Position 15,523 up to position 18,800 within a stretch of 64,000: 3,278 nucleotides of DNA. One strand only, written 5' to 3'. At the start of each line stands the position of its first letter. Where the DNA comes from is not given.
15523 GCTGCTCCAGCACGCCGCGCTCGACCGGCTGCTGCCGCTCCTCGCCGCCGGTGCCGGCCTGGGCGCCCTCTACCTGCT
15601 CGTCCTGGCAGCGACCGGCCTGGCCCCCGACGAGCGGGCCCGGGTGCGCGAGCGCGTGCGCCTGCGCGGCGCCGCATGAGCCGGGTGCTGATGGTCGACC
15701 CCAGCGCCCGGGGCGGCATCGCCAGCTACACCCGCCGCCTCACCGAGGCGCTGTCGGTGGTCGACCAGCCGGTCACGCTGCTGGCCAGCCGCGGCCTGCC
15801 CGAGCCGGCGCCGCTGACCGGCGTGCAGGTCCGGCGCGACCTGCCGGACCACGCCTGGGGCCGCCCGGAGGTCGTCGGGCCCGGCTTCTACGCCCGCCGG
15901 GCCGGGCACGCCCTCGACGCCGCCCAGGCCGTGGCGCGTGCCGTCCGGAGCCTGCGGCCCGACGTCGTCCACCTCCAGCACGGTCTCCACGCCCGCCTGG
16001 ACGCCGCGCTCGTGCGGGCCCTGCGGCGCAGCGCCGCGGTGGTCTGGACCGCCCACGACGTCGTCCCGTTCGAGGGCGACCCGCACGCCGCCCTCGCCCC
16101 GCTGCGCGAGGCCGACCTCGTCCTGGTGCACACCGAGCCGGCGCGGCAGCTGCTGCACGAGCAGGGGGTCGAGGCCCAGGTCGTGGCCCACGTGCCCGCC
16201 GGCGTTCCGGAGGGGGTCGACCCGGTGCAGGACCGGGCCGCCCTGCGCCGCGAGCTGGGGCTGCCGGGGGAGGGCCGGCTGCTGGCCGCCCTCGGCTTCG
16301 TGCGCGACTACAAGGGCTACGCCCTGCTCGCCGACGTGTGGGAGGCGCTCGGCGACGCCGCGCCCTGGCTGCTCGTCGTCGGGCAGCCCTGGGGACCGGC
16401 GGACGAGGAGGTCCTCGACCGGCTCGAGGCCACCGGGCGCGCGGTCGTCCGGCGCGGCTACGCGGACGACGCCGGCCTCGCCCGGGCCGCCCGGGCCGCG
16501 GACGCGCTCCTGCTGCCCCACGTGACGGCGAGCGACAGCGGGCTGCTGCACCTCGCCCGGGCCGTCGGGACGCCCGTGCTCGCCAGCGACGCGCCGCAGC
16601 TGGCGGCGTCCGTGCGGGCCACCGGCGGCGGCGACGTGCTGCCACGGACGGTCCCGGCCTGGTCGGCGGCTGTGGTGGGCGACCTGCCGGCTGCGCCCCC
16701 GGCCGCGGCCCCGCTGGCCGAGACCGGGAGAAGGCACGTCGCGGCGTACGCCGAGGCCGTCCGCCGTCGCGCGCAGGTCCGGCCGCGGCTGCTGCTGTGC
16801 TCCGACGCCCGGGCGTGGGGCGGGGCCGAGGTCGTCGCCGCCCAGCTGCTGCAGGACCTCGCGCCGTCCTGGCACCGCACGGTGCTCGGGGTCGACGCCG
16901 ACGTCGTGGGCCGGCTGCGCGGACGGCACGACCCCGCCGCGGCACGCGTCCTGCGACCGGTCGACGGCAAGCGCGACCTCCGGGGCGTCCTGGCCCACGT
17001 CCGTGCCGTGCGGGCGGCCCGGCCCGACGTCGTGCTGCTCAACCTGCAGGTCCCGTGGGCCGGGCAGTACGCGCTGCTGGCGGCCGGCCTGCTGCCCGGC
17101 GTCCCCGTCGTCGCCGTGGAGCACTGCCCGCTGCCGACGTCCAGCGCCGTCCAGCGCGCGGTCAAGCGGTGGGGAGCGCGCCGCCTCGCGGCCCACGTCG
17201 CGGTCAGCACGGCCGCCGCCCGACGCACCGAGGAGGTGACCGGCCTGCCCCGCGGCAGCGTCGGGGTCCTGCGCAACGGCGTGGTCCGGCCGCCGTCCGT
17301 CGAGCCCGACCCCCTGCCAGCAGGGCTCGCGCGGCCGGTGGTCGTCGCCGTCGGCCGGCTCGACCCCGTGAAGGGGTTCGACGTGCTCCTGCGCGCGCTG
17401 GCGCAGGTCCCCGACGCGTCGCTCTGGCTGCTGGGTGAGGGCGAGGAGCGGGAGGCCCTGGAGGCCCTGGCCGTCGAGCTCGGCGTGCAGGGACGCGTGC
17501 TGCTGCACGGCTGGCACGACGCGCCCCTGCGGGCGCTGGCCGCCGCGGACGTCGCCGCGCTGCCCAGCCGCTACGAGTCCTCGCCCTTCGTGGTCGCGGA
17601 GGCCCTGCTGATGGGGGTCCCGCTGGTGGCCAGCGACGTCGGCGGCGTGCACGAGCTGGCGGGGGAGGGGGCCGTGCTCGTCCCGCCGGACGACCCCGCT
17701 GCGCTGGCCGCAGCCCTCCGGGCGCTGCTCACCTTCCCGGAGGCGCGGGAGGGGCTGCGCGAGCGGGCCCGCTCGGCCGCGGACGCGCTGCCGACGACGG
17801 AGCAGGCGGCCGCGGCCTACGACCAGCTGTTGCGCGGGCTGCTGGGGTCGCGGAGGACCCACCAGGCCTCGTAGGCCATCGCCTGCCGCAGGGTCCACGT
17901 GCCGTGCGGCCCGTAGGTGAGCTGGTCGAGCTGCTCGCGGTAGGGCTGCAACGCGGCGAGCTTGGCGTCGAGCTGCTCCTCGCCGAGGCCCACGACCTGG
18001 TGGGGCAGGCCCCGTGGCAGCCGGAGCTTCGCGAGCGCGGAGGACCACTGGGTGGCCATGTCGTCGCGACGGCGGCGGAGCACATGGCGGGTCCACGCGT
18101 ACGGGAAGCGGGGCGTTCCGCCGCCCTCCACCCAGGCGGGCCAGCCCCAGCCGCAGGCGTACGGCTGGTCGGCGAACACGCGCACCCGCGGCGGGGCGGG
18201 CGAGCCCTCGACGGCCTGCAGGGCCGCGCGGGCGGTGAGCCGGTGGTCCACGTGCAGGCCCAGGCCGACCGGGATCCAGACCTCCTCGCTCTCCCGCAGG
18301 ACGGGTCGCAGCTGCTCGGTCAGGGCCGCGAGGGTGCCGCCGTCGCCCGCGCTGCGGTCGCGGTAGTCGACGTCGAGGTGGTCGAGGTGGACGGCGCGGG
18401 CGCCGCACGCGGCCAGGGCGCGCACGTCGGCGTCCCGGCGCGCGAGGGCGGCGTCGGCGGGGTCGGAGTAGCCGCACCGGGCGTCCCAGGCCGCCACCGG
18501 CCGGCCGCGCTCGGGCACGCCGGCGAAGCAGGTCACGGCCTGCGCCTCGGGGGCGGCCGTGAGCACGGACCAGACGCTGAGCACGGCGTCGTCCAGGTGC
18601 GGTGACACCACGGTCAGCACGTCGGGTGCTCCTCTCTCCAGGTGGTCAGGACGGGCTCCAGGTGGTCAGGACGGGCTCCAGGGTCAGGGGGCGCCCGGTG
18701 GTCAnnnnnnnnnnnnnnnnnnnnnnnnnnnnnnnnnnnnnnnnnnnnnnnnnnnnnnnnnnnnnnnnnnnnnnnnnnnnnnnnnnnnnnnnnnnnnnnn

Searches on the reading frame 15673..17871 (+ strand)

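Call 33: search_protein_families(library=pfam, max_evalue=0.001, proteins=[window:15673-17871:+])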
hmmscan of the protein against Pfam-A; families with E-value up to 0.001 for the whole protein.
window:15673-17871:+ (733 aa): 5 families
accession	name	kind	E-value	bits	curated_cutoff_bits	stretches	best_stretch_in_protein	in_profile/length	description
PF13692.12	Glyco_trans_1_4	-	3.4e-39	134.8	27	2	554-687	1-141/142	Glycosyl transferases group 1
PF00534.26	Glycos_transf_1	-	1.5e-34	119.5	26.4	1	554-701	15-171/172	Glycosyl transferases group 1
PF13439.12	Glyco_transf_4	-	1.4e-23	84.2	28.5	2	382-537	1-166/170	Glycosyltransferase Family 4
PF13579.12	Glyco_trans_4_4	-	1.7e-15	58.2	29.7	2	383-536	1-158/158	Glycosyl transferase 4-like domain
PF13524.12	Glyco_trans_1_2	-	0.0007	20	25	1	613-714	23-140/144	Glycosyl transferase-like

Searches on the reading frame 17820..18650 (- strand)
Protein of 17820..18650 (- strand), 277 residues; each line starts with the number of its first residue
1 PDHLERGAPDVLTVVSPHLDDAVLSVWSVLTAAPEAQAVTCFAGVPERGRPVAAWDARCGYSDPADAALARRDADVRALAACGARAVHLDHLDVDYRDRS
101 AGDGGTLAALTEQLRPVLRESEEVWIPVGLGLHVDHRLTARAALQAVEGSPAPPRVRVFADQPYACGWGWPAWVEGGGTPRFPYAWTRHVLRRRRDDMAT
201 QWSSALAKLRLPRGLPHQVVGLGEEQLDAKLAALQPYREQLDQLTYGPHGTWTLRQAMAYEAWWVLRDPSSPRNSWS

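Call 33: search_protein_families(library=pfam, max_evalue=0.001, proteins=[window:17820-18650:-])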
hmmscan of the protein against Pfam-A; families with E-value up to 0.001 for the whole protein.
window:17820-18650:- (277 aa): 1 family
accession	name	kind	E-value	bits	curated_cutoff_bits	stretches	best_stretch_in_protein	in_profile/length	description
PF02585.22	PIG-L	-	1.1e-06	29.6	28.2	1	14-147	2-129/129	GlcNAc-PI de-N-acetylase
